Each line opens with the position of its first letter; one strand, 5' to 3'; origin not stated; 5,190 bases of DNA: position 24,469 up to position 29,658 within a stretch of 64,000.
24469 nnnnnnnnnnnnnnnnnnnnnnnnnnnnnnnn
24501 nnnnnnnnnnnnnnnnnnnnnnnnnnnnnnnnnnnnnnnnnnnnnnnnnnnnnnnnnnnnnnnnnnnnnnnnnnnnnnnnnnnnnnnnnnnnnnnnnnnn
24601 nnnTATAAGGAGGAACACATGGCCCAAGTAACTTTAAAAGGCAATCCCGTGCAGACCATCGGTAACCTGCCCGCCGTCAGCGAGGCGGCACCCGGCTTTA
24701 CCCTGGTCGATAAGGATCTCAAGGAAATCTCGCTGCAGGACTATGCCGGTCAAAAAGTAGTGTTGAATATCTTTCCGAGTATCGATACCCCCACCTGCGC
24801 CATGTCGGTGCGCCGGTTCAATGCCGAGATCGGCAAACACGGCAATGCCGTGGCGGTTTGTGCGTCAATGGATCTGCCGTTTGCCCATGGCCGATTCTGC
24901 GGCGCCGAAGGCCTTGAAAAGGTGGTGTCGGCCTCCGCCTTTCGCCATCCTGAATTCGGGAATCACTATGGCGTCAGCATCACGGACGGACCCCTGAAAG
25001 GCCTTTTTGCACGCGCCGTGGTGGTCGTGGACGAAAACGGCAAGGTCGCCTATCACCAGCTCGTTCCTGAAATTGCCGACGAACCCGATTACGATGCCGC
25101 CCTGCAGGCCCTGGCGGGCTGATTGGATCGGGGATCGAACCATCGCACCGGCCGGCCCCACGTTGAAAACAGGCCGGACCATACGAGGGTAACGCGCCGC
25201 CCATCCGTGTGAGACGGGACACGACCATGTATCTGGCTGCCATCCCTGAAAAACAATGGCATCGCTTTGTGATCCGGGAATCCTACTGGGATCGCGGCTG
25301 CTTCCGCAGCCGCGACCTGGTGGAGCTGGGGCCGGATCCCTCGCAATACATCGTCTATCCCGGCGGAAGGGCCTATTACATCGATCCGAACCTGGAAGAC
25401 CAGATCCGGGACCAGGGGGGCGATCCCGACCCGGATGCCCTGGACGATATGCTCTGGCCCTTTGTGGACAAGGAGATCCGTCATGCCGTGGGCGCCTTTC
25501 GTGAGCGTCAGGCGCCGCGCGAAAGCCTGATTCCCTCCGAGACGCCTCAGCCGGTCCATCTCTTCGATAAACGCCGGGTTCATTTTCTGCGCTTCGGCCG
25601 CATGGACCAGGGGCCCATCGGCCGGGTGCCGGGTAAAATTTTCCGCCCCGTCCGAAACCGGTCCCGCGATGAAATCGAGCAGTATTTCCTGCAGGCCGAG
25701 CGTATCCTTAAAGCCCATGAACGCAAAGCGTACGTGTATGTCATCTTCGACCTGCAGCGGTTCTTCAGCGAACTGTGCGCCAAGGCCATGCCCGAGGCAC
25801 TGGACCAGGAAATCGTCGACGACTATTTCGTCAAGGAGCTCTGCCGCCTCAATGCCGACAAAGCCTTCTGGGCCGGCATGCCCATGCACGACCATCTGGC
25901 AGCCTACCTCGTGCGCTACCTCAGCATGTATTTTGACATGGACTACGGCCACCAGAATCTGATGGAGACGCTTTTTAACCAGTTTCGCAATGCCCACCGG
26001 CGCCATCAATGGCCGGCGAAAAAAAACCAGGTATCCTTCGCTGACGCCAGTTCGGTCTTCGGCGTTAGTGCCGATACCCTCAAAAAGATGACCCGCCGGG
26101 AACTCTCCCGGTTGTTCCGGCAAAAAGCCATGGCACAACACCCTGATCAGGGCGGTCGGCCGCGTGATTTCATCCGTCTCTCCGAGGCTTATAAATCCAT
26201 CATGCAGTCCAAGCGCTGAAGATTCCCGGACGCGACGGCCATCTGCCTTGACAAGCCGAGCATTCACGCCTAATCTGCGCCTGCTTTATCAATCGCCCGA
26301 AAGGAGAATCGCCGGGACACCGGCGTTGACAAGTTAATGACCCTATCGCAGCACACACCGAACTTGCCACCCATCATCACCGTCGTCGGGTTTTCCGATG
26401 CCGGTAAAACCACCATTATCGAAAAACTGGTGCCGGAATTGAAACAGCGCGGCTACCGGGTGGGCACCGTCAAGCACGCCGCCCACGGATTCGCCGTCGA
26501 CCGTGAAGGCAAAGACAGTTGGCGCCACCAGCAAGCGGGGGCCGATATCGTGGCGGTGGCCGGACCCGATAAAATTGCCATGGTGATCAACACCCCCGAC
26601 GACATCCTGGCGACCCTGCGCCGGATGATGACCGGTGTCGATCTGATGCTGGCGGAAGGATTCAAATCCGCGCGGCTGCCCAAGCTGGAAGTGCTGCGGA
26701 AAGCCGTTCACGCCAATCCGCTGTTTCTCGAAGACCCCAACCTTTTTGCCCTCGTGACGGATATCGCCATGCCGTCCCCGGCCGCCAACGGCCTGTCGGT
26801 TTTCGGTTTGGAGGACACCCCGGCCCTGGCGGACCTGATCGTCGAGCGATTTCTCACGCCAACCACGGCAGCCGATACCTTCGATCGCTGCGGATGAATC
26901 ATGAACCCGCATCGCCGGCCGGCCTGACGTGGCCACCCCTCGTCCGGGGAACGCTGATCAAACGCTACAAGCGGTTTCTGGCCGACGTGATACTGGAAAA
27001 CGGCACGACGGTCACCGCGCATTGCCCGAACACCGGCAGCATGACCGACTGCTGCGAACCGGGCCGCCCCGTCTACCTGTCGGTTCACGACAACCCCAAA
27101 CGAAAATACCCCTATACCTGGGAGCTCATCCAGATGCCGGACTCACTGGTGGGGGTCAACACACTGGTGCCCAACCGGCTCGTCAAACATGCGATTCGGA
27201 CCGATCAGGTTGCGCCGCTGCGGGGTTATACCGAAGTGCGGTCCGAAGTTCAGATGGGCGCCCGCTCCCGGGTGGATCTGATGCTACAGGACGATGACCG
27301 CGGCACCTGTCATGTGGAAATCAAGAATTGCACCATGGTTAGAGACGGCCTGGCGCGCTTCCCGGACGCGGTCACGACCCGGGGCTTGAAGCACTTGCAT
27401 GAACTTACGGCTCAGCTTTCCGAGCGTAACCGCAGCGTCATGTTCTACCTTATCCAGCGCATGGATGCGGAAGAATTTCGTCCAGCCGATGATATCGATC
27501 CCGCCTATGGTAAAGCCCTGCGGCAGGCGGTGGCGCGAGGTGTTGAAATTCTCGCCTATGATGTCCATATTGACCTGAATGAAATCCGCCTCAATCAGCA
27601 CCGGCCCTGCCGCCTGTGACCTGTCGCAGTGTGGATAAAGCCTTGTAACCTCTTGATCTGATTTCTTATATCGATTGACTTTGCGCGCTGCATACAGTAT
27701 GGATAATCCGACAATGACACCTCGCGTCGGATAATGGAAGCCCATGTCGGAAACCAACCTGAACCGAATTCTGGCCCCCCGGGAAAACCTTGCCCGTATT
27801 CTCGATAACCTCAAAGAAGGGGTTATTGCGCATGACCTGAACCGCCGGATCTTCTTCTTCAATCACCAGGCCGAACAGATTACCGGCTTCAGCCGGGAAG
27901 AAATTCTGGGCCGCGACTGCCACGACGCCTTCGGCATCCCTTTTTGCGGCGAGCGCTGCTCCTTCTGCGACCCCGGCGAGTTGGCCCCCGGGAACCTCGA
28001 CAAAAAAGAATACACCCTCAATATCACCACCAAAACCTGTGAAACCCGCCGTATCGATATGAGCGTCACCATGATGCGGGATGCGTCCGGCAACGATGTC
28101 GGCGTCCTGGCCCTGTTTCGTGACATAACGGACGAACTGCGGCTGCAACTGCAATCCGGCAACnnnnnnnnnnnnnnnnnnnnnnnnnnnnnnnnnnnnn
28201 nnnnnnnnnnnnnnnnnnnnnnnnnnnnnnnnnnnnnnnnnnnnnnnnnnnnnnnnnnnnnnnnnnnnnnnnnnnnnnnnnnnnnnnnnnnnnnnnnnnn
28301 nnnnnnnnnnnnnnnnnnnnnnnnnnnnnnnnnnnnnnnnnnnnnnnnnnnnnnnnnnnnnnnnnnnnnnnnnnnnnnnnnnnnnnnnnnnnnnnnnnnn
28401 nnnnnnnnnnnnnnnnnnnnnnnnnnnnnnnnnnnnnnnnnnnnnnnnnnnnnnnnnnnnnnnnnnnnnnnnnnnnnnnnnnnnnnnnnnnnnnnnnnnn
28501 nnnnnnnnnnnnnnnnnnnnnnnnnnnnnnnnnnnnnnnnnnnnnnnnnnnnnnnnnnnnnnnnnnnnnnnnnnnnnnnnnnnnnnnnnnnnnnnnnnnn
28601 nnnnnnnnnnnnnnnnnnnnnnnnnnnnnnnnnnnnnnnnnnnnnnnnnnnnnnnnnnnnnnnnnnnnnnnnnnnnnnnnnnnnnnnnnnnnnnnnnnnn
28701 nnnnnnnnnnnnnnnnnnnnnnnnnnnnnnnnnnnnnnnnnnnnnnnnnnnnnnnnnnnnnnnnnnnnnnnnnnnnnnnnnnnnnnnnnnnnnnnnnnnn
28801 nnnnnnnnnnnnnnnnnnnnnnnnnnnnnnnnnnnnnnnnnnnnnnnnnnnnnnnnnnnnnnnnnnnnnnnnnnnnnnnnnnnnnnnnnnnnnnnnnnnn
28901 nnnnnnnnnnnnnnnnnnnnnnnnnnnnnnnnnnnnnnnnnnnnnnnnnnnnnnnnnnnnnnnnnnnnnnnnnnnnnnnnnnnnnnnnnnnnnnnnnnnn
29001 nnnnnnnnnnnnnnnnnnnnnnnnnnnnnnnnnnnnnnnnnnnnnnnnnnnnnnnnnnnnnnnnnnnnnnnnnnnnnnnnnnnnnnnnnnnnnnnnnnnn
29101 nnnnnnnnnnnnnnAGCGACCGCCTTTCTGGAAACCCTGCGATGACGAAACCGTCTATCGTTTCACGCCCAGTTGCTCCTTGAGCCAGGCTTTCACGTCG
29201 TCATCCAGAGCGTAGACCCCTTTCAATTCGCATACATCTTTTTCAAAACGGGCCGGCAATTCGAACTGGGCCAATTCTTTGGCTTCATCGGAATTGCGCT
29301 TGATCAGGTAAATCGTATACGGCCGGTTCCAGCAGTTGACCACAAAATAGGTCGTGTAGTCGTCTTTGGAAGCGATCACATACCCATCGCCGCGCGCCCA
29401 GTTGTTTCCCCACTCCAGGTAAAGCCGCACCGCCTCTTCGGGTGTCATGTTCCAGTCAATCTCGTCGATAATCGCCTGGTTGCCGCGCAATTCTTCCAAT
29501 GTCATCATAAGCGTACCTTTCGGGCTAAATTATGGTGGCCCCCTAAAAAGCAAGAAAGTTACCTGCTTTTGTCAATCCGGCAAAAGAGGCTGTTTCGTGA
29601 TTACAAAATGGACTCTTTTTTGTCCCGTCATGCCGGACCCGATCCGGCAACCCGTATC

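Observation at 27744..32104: Cys4-decorated PAS sigma-54 activator next to a solitary cooS with a -24/-12 promoter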

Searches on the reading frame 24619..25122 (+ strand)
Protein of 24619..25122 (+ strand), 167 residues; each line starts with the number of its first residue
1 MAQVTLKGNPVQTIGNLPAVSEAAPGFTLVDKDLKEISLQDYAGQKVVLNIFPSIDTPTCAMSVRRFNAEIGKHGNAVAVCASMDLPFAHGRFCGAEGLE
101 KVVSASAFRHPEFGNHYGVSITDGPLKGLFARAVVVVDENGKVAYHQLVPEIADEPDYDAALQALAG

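Call 4: search_protein_families(library=pfam, proteins=[window:24619-25122:+], max_evalue=0.01)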
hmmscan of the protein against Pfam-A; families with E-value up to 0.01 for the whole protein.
window:24619-25122:+ (167 aa): 2 families
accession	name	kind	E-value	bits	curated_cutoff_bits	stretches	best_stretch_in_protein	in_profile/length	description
PF08534.16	Redoxin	-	5.6e-32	111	26.6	1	20-162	2-148/148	Redoxin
PF00578.27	AhpC-TSA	-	2.5e-17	63.4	26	1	20-145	1-123/124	AhpC/TSA family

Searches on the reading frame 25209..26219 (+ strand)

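Call 4: search_protein_families(library=pfam, proteins=[window:25209-26219:+], max_evalue=0.01)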
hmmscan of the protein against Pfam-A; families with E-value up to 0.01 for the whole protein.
window:25209-26219:+ (336 aa): 1 family
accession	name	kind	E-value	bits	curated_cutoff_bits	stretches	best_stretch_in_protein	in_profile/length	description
PF00226.36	DnaJ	-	0.0078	16.7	27.8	0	292-333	10-55/63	DnaJ domain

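Call 5: search_protein_families(library=ncbifam, proteins=[window:25209-26219:+], max_evalue=0.001)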
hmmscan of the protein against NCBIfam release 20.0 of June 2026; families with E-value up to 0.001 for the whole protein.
window:25209-26219:+ (336 aa): 0 families

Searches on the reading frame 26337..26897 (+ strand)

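Call 4: search_protein_families(library=pfam, proteins=[window:26337-26897:+], max_evalue=0.01)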
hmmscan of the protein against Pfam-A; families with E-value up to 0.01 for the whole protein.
window:26337-26897:+ (186 aa): 3 families
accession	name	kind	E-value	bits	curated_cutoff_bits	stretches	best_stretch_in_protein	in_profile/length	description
PF03205.20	MobB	-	1.1e-45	155.2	26.6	1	13-142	1-133/133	Molybdopterin guanine dinucleotide synthesis protein B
PF03308.22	MeaB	-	0.0025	17.3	23.1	1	14-45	36-67/273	Methylmalonyl Co-A mutase-associated GTPase MeaB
PF03266.21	NTPase_1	-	0.0051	17.1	23.9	0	14-44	2-32/168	NTPase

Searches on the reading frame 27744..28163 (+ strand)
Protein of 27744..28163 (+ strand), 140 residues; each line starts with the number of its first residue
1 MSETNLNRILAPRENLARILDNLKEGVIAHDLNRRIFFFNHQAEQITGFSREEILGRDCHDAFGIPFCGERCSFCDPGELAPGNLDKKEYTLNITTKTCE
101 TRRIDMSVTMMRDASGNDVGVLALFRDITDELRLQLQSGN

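Call 13: find_related_loci(query=A2, collection=genome_contigs, flank=10000)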
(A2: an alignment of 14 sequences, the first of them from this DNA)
Query A2 (135 aa) in genome_contigs; peptide patterns used: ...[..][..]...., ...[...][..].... (x = any residue, [..] = any of these).
547 stretches matched a pattern; 377 encode a relative of the query (tblastn E <= 1e-3); the best 80 are kept; 80 distinct loci.
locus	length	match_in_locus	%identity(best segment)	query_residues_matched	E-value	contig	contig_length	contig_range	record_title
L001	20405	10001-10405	94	1-135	7e-85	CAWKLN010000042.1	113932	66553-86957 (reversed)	MAG: uncultured delta proteobacterium isolate MFD09779.bin.1.125 genome assembly, contig: contig_79431, whole genome sho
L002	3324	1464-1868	90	1-135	2e-82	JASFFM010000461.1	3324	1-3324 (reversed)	MAG: Desulfobacterales bacterium isolate D0606S02metaG_Bin_597 D0606S02metaG_FD_scaffold_20644_c1, whole genome shotgun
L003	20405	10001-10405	88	1-135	1e-80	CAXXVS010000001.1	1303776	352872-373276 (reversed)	MAG: Desulfobacterales bacterium isolate 5e2e11cb-0a29-41e5-9cec-673f41953d49 genome assembly, contig: contig_1, whole g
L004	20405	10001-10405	90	1-135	6e-80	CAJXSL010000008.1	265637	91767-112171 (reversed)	MAG TPA_asm: uncultured Desulfobacteraceae bacterium isolate SRR6201696_bin.17_MetaBAT_v2.12.1_MAG genome assembly, cont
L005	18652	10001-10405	88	1-135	7e-80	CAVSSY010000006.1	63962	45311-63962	MAG: uncultured delta proteobacterium isolate MFD05684.bin.2.99 genome assembly, contig: contig_21779, whole genome shot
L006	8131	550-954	84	1-135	9e-77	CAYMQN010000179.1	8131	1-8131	MAG TPA_asm: uncultured Desulfobacteraceae bacterium isolate SRP332253_co1_130 genome assembly, contig: NODE_14682_lengt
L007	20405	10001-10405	96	1-135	6e-87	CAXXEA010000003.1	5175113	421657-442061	MAG: Desulfobacterales bacterium isolate 84c40b14-595f-4247-b5ef-7e7784979392 genome assembly, contig: contig_3, whole g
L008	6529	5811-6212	79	1-134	2e-69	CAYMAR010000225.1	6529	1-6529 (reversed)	MAG TPA_asm: uncultured Desulfobacteraceae bacterium isolate binchicken_co236_48 genome assembly, contig: NODE_3802_leng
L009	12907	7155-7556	78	1-134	5e-69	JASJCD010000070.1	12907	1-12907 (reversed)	MAG: Desulfobacterales bacterium isolate MO_140.B12 MO_140.c_1798, whole genome shotgun sequence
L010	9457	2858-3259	78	1-134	7e-69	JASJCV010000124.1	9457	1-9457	MAG: Desulfobacterales bacterium isolate MO_167.B4 MO_167.c_4564, whole genome shotgun sequence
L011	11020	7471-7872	76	1-134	1e-67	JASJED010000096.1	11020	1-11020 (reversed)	MAG: Desulfobacterales bacterium isolate MO_202.B25 MO_202.c_1092, whole genome shotgun sequence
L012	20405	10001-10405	69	1-135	3e-62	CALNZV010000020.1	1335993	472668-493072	MAG: uncultured Desulfobacteraceae bacterium isolate HOU_bin.0211 genome assembly, contig: contig_2237, whole genome sho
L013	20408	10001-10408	70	1-135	1e-61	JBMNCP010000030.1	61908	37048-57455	MAG: Desulfobacterales bacterium isolate Bins.043 NODE_1066, whole genome shotgun sequence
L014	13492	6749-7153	68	1-135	3e-61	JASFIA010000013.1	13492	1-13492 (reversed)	MAG: Desulfobacterales bacterium isolate D0608S02metaG_Bin_299 D0608S02metaG_FD_scaffold_729_c1, whole genome shotgun se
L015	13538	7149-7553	69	1-135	1e-59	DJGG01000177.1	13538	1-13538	MAG TPA_asm: Desulfobacteraceae bacterium UBA5852 UBA5852_contig_4362, whole genome shotgun sequence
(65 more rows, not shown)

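Call 85: search_solved_structures(query=A2, max_evalue=0.01, show_alignments=1)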
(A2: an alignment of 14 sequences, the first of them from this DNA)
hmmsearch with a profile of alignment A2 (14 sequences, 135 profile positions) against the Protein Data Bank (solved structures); distinct sequences matched with E-value up to 0.01: 48.
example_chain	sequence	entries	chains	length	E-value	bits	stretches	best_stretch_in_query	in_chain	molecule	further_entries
9wex_A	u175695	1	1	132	1.8e-07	34.5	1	13-126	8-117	Sensor histidine kinase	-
9cmf_A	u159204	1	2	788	3e-07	33.8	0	31-58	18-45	Oxygen sensor protein DosP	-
9clo_A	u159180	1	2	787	3.1e-07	33.7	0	31-58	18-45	Oxygen sensor protein DosP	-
9cdr_A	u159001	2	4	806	3.1e-07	33.7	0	31-58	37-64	Oxygen sensor protein DosP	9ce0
9bgv_A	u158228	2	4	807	3.2e-07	33.6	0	31-58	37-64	Oxygen sensor protein DosP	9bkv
4mn5_A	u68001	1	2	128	6.9e-06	29.3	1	8-132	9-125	Sensor protein kinase WalK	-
7duc_A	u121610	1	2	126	1.1e-05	28.7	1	8-130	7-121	Sensor protein kinase WalK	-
6rhg_A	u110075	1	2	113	5.5e-05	26.4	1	26-127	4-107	Multi-sensor hybrid histidine kinase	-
8q5e_A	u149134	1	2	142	0.00012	25.3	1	14-132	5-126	Sensory box protein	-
6gg9_A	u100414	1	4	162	0.00029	24.1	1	9-130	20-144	Sensory box protein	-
3sw1_A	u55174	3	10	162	0.00037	23.8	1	9-65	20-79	Sensory box protein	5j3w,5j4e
5luv_A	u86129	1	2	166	0.00039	23.7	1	9-64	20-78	Putative PAS/PAC sensor protein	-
4mn6_A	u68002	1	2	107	0.00051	23.3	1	19-127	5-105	Sensor protein kinase WalK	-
6ph3_A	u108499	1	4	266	0.00056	23.2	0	36-129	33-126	Blue-light-activated histidine kinase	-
29lw_A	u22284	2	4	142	0.00062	23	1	14-65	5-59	Sensory box protein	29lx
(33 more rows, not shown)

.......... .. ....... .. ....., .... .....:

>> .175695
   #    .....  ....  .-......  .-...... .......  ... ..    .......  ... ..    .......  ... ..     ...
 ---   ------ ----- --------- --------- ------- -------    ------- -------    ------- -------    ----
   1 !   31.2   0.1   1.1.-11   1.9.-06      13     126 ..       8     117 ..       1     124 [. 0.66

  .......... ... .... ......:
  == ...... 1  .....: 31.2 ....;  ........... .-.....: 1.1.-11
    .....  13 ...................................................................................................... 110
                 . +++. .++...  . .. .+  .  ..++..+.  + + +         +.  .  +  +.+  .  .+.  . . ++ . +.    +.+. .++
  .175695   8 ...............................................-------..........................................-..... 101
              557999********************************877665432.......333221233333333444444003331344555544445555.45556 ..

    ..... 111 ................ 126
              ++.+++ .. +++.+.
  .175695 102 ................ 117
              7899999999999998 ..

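Call 86: search_protein_representatives(protein=window:27744-28163:+)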
Query: 140 residues. Proteins with E-value up to 0.001 (for the whole library): 42070; up to 1e-10: 4780; up to 1e-30: 77. The best 150 are listed.
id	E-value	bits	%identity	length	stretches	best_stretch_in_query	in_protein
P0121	1.3e-221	740.7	24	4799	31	3-131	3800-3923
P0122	2.5e-83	292.9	22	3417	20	9-133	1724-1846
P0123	4.6e-78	275.8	89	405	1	1-140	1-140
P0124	6.3e-72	256.0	27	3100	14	13-135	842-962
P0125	2.3e-53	195.9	27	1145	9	7-137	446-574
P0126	1.5e-52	193.2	27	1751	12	12-132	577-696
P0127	6.1e-52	191.2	31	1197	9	35-134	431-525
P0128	1.2e-50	187.1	25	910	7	16-131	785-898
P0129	1.3e-49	183.7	27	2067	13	13-134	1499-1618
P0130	2.0e-48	179.8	29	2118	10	19-130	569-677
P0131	5.0e-48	178.6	24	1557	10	12-134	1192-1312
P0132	3.4e-47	175.9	23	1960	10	15-132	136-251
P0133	3.5e-46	172.6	58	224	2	5-139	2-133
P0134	1.0e-44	167.9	27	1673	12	9-136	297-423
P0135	6.5e-44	165.2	24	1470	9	17-133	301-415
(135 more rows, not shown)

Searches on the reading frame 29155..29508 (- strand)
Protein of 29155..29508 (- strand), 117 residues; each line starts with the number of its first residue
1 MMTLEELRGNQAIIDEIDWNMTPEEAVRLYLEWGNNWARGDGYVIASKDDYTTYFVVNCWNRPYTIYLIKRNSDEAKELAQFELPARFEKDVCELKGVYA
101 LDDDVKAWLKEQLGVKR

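Call 4: search_protein_families(library=pfam, proteins=[window:29155-29508:-], max_evalue=0.01)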
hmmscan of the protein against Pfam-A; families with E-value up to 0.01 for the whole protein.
window:29155-29508:- (117 aa): 0 families

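Call 5: search_protein_families(library=ncbifam, proteins=[window:29155-29508:-], max_evalue=0.001)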
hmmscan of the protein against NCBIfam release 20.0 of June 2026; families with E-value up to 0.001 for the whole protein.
window:29155-29508:- (117 aa): 1 family
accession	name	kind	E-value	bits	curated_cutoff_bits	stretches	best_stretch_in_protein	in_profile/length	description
NF045682.1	DVU0772_fam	subfamily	7.7e-30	103.1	45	1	16-113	1-100/100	DVU0772 family protein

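Call 84: search_solved_structures(query=window:29155-29508:-, max_evalue=1)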
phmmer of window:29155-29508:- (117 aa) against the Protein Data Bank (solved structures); distinct sequences matched with E-value up to 1: 3.
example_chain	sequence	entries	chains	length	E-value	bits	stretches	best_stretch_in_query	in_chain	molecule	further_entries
3c0f_B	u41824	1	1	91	0.018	18.1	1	13-89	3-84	Uncharacterized protein AF_1514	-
9hbk_C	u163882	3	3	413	0.051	16.6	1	4-96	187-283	Superinfection exclusion protein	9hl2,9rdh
8znz_J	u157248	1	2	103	0.85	12.7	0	48-66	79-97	HB0039 Fab light chain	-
